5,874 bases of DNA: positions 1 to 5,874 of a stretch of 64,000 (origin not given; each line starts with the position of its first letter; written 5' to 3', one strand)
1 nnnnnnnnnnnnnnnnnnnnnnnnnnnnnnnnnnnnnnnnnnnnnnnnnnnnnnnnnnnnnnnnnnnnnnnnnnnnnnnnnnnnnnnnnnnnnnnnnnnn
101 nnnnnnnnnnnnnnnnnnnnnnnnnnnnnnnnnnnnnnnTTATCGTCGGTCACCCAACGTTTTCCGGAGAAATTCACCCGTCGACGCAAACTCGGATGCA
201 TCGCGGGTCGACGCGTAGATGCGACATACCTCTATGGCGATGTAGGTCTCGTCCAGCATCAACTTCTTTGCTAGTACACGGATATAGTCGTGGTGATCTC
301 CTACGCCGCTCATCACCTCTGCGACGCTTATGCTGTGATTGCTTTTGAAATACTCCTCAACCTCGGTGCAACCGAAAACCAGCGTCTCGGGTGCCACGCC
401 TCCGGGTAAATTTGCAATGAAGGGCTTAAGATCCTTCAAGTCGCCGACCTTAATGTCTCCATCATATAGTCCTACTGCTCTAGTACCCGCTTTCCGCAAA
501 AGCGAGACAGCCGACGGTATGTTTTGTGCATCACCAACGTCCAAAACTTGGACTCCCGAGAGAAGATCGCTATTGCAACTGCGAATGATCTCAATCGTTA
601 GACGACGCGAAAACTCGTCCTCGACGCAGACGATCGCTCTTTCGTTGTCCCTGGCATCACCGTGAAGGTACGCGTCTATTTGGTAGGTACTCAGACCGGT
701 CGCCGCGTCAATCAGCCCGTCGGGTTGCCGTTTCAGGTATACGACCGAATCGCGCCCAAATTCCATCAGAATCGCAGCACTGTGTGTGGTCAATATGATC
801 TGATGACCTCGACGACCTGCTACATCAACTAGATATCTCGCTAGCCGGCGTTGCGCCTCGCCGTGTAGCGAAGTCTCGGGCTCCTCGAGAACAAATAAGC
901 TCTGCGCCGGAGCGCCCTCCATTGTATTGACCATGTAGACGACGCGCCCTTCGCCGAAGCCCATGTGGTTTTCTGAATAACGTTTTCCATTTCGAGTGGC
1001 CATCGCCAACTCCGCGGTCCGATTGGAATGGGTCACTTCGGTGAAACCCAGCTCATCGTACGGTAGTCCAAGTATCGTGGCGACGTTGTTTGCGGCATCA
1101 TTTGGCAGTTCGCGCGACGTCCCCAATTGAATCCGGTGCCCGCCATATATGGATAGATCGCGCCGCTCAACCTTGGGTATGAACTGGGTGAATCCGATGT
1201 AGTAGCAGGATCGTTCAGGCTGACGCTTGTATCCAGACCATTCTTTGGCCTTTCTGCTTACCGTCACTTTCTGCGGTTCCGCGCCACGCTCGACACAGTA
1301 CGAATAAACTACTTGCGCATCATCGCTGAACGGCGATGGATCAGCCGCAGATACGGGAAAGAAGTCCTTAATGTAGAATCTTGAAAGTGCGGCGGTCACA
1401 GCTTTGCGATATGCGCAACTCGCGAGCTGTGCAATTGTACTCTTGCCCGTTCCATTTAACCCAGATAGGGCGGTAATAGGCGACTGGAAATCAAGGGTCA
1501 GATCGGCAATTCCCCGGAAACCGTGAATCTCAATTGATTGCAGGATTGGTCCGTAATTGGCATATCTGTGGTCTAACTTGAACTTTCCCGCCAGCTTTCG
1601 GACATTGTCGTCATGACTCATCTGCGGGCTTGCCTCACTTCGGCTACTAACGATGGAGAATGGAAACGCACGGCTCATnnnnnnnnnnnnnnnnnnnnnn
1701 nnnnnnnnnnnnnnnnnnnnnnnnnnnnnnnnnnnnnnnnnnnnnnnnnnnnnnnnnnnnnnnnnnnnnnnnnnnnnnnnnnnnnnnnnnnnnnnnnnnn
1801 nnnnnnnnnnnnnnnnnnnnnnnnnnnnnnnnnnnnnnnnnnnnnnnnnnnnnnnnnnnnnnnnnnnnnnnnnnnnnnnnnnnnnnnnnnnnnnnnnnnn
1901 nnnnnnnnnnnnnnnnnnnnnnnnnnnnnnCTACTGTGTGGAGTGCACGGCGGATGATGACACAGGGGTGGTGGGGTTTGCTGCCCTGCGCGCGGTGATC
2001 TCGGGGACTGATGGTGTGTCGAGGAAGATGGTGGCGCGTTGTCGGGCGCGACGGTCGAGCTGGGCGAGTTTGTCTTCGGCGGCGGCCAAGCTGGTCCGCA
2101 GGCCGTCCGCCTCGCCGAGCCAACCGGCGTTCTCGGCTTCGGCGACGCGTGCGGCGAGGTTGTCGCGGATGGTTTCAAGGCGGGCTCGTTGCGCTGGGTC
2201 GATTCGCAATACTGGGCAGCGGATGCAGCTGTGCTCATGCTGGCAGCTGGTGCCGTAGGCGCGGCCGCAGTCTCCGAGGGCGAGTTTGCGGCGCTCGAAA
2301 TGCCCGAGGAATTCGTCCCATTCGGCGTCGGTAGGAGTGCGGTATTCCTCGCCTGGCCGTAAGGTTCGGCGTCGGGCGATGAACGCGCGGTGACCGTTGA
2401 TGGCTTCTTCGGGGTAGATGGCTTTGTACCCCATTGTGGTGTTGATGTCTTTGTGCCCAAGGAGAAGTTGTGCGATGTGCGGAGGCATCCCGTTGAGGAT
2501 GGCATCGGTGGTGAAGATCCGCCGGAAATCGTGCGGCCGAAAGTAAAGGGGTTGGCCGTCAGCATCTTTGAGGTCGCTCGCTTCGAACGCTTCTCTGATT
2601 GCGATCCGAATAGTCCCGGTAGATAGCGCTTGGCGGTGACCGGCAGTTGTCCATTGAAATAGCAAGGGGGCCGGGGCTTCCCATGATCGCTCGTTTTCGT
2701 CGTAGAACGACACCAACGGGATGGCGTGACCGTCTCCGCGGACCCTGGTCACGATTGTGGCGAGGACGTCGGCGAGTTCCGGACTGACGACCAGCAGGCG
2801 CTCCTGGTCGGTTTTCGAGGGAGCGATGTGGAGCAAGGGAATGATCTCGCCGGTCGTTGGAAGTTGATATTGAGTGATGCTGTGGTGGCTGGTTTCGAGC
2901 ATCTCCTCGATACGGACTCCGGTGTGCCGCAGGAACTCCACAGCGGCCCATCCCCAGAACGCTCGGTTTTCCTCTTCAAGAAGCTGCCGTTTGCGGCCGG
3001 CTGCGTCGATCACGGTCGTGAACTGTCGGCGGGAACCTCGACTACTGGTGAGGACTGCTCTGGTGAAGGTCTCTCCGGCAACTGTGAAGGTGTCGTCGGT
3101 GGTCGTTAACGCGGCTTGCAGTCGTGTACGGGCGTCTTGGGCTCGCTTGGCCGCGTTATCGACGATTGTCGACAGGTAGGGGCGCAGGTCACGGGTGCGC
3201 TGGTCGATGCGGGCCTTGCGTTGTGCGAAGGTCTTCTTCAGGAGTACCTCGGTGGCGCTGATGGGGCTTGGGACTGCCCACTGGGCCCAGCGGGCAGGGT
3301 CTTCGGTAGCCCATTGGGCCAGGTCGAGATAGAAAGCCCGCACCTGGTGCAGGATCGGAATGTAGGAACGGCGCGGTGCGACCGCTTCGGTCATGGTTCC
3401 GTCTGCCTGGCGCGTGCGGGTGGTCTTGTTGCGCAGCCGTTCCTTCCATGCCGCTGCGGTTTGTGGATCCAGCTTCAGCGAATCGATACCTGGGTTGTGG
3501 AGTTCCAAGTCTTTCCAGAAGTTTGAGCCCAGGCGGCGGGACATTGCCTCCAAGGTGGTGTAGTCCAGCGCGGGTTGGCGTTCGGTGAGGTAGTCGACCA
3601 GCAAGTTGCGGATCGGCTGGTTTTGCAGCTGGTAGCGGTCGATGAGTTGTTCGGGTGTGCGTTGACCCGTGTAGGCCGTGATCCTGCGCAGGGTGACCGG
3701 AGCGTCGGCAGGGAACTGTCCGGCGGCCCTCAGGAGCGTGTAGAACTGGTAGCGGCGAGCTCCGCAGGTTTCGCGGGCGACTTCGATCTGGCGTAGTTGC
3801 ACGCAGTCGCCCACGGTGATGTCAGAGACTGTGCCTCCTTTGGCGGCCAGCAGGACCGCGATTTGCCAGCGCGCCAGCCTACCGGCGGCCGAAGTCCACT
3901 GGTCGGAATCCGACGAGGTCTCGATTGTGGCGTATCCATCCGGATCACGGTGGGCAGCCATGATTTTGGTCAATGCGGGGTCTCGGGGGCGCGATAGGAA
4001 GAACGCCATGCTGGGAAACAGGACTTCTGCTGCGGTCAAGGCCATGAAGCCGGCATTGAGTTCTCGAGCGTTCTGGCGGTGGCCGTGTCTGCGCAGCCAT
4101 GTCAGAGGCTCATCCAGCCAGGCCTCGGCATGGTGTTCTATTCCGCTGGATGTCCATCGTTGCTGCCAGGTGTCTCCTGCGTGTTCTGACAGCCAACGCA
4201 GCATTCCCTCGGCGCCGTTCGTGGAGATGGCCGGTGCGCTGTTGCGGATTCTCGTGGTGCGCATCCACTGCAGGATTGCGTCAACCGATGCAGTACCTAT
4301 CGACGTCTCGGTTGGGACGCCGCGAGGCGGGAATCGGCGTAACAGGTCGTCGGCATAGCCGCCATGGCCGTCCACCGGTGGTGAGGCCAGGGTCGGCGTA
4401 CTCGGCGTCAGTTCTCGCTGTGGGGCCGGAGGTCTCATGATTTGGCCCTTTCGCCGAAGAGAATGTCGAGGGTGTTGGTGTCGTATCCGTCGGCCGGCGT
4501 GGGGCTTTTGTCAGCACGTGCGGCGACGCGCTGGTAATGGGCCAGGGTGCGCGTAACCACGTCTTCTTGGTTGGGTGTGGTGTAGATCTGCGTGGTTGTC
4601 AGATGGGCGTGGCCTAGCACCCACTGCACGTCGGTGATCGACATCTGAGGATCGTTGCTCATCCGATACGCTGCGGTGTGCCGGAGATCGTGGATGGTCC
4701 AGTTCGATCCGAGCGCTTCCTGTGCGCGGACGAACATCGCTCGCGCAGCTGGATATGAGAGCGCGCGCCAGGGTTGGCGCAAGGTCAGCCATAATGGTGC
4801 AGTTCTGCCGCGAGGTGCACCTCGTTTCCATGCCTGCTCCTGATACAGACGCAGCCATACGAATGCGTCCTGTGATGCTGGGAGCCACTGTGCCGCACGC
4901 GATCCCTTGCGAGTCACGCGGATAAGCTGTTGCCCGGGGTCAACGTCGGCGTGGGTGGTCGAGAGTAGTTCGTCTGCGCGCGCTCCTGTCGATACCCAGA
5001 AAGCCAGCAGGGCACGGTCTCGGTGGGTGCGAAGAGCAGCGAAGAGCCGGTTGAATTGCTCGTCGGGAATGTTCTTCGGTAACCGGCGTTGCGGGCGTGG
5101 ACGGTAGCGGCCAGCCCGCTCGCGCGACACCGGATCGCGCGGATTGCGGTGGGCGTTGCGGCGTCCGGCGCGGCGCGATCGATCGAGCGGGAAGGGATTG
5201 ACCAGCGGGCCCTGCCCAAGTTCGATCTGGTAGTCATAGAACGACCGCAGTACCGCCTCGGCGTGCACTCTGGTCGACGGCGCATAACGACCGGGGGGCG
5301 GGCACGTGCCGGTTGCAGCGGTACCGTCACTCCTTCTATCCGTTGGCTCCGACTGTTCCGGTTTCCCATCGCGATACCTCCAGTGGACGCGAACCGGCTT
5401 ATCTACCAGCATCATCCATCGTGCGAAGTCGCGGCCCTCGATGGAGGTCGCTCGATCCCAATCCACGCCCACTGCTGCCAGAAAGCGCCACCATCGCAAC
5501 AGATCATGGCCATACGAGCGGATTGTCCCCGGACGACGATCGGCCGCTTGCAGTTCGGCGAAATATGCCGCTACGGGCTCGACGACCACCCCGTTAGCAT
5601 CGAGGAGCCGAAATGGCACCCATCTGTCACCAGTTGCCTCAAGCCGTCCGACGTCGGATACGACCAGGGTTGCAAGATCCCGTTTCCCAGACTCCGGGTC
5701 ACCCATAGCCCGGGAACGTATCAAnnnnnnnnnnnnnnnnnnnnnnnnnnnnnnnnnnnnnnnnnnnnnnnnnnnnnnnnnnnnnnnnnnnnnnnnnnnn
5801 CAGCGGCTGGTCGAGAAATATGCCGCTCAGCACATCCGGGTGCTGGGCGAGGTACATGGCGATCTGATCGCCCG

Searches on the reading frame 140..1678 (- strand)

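Call 36: search_protein_families(library=pfam, proteins=[window:140-1678:-])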
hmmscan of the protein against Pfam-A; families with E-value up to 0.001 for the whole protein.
window:140-1678:- (512 aa): 5 families
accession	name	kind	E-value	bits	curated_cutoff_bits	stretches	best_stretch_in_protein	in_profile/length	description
PF13175.12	AAA_15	-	7.3e-22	78.9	32.1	2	218-303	291-373/374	AAA ATPase domain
PF13304.12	AAA_21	-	7e-13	49.7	27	1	237-304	236-303/304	AAA domain, putative AbiEii toxin, Type IV TA system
PF13476.12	AAA_23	-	7.5e-09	36.9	27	1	48-83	1-36/201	AAA domain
PF11398.14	DUF2813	-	1.9e-08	34.5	21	1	45-136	2-89/372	Protein of unknown function (DUF2813)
PF02463.25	SMC_N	-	6.6e-07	29.4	40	1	46-83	2-41/220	RecF/RecN/SMC N terminal domain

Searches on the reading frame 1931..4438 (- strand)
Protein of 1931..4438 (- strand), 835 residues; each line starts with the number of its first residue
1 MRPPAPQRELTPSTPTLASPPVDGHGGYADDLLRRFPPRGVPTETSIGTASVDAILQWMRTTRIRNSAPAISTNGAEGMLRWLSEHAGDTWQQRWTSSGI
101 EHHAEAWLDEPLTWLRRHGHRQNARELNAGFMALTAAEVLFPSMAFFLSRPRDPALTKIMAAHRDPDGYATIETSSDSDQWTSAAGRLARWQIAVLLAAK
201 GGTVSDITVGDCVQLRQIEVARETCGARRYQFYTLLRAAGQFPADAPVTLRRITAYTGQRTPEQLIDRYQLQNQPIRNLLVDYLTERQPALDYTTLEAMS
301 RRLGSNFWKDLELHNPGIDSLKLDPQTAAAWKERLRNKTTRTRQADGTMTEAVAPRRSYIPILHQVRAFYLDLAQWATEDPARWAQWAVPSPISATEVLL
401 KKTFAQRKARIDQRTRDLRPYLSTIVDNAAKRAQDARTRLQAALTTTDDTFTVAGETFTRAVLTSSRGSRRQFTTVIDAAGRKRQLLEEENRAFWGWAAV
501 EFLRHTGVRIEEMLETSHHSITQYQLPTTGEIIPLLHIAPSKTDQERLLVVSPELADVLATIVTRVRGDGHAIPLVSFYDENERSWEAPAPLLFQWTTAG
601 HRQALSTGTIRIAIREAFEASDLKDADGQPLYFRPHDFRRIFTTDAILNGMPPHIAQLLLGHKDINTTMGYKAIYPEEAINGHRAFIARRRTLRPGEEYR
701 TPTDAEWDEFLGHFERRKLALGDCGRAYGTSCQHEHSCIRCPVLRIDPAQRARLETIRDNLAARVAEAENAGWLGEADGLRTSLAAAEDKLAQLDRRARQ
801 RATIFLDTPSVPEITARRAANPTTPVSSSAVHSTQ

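Call 36: search_protein_families(library=pfam, proteins=[window:1931-4438:-])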
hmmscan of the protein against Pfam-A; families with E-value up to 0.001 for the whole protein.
window:1931-4438:- (835 aa): 1 family
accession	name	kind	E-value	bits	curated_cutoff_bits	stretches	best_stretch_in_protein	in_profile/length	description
PF00589.27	Phage_integrase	-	6.2e-14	52.6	27.1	1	492-676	20-170/172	Phage integrase family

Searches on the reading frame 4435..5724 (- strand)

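Call 70: search_protein_families(library=pfam, proteins=[window:4435-5724:-])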
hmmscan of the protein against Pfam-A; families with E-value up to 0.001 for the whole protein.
window:4435-5724:- (429 aa): 2 families
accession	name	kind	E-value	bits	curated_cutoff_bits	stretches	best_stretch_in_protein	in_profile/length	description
PF00589.27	Phage_integrase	-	4.5e-22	79.1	27.1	1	218-386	2-170/172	Phage integrase family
PF02899.23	Phage_int_SAM_1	-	6.6e-06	26.7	22.3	1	52-103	2-54/83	Phage integrase, N-terminal SAM-like domain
